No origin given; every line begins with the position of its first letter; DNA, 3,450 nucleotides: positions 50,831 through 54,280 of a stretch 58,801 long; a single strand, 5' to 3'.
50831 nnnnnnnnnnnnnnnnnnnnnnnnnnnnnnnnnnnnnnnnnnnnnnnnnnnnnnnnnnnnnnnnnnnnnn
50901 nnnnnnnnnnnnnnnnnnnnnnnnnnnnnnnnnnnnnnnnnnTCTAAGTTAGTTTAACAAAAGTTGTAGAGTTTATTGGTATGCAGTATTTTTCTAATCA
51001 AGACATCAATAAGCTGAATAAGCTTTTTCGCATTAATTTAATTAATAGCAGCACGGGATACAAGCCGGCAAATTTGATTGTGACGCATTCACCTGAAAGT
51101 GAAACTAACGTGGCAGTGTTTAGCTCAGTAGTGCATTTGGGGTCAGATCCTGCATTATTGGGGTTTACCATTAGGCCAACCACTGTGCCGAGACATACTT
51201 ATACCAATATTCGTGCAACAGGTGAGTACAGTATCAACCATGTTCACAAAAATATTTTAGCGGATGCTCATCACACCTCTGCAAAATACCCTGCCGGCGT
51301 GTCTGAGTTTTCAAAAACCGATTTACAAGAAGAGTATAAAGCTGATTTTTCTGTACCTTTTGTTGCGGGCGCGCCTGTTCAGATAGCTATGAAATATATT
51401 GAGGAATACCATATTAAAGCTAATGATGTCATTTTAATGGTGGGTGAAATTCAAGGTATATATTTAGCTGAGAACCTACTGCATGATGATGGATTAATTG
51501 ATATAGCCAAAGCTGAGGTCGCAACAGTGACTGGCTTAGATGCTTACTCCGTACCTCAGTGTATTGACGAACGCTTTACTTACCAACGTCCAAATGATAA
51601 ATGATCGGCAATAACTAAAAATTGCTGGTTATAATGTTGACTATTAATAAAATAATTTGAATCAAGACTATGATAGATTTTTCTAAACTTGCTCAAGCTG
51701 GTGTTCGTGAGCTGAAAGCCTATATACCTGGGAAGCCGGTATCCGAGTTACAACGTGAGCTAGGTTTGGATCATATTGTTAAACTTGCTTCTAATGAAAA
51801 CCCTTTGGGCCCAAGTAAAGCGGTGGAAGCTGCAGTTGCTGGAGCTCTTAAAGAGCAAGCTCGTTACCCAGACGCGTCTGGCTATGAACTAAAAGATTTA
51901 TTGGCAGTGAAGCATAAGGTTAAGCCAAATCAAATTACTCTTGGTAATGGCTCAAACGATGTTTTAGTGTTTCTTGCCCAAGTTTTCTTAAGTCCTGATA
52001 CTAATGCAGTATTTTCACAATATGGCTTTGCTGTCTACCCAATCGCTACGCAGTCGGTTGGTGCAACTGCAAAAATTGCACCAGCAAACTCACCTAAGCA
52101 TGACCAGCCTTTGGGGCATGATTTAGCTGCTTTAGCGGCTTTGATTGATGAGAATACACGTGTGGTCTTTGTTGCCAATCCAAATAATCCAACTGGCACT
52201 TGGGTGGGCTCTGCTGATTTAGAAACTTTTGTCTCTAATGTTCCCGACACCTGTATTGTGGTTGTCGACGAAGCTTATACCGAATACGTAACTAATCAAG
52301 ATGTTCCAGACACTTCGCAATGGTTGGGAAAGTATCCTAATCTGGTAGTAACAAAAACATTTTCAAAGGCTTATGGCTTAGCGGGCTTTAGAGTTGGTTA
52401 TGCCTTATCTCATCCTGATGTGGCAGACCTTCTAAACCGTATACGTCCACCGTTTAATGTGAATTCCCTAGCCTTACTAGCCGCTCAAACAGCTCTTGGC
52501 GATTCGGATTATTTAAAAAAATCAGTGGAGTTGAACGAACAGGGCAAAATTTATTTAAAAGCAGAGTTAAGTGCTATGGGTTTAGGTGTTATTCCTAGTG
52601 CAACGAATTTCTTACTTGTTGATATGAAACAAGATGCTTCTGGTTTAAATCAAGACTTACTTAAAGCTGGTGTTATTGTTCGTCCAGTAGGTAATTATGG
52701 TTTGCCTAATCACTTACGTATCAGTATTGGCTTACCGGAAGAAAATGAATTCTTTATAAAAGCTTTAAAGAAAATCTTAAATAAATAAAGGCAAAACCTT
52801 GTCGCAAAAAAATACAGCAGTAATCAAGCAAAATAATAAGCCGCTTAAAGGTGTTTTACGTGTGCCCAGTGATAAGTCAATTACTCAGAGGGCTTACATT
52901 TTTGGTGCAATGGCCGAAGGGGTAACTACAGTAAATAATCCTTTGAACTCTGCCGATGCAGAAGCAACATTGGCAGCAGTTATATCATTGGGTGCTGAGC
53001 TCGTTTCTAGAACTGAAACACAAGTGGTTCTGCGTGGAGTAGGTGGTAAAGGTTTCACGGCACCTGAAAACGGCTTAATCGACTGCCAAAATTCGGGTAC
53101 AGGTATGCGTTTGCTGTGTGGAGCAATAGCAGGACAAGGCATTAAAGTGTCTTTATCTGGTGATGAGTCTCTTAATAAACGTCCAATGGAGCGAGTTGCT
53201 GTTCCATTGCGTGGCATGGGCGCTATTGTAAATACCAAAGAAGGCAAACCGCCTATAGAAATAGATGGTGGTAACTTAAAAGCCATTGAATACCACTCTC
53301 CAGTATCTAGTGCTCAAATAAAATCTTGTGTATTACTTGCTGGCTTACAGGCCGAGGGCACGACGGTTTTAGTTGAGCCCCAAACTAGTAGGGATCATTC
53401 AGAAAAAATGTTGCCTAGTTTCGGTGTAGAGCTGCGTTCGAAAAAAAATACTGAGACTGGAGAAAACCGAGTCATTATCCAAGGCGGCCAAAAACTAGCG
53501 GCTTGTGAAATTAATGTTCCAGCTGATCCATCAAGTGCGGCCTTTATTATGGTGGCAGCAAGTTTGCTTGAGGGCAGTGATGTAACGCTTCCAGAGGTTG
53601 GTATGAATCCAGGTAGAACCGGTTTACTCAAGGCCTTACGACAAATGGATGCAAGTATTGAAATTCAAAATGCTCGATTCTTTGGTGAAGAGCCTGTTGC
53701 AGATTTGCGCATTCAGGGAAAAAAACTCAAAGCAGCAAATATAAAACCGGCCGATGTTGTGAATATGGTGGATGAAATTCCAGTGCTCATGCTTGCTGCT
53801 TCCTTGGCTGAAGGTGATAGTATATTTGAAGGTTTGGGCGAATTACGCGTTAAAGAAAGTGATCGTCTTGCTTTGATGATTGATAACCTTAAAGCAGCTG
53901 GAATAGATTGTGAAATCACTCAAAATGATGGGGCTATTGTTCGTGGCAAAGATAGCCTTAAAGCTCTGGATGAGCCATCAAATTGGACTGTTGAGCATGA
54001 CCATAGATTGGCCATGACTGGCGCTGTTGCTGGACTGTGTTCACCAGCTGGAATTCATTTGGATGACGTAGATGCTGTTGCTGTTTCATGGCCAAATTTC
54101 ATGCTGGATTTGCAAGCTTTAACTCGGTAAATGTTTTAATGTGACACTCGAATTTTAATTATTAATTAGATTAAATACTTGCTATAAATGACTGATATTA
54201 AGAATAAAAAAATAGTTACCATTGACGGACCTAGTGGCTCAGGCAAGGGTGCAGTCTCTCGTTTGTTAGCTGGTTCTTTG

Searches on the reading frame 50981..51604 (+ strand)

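Call 44: search_protein_families(library=pfam, proteins=[window:50981-51604:+], max_evalue=0.00001)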
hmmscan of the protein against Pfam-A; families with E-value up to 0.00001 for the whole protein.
window:50981-51604:+ (207 aa): 1 family
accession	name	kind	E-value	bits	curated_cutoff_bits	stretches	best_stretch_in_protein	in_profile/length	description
PF01613.24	Flavin_Reduct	-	1.1e-20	74.8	27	1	32-166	10-137/153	Flavin reductase like domain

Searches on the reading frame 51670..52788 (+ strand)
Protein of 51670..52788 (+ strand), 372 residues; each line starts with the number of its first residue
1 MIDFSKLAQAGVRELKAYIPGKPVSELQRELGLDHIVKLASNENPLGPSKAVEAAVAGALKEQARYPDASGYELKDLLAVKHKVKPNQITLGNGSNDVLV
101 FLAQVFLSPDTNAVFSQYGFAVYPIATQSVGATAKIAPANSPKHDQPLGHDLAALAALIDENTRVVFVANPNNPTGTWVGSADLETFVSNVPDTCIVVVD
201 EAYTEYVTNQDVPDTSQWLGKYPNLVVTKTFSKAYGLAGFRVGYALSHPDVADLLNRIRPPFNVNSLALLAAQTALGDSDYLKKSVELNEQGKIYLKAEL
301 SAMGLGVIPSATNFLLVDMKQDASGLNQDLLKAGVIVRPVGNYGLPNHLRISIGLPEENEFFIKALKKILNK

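Call 44: search_protein_families(library=pfam, proteins=[window:51670-52788:+], max_evalue=0.00001)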
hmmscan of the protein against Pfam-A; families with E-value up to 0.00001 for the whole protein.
window:51670-52788:+ (372 aa): 1 family
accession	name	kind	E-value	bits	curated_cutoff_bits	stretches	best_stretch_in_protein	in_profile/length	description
PF00155.27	Aminotran_1_2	-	3.3e-56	191.5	19.7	1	35-360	2-355/361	Aminotransferase class I and II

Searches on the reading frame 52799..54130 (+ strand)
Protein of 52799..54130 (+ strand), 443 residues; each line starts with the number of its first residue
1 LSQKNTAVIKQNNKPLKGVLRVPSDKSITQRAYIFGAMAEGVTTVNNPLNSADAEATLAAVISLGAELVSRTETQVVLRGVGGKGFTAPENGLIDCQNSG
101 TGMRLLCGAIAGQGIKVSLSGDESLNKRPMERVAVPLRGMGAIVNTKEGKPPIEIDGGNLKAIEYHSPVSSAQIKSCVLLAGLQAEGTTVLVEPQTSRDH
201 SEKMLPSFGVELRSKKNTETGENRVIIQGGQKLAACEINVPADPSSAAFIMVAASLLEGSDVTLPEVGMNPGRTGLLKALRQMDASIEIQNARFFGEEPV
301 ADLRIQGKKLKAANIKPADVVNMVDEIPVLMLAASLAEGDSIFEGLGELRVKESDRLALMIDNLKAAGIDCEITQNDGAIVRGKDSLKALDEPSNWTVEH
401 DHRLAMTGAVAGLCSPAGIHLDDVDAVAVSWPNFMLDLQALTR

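Call 63: search_protein_families(library=pfam, proteins=[window:52799-54130:+], max_evalue=0.00001)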
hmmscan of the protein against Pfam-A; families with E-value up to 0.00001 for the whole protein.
window:52799-54130:+ (443 aa): 1 family
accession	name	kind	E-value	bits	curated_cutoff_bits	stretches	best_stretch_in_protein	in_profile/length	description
PF00275.25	EPSP_synthase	-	1.2e-103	347.5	22.8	1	12-435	3-414/417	EPSP synthase (3-phosphoshikimate 1-carboxyvinyltransferase)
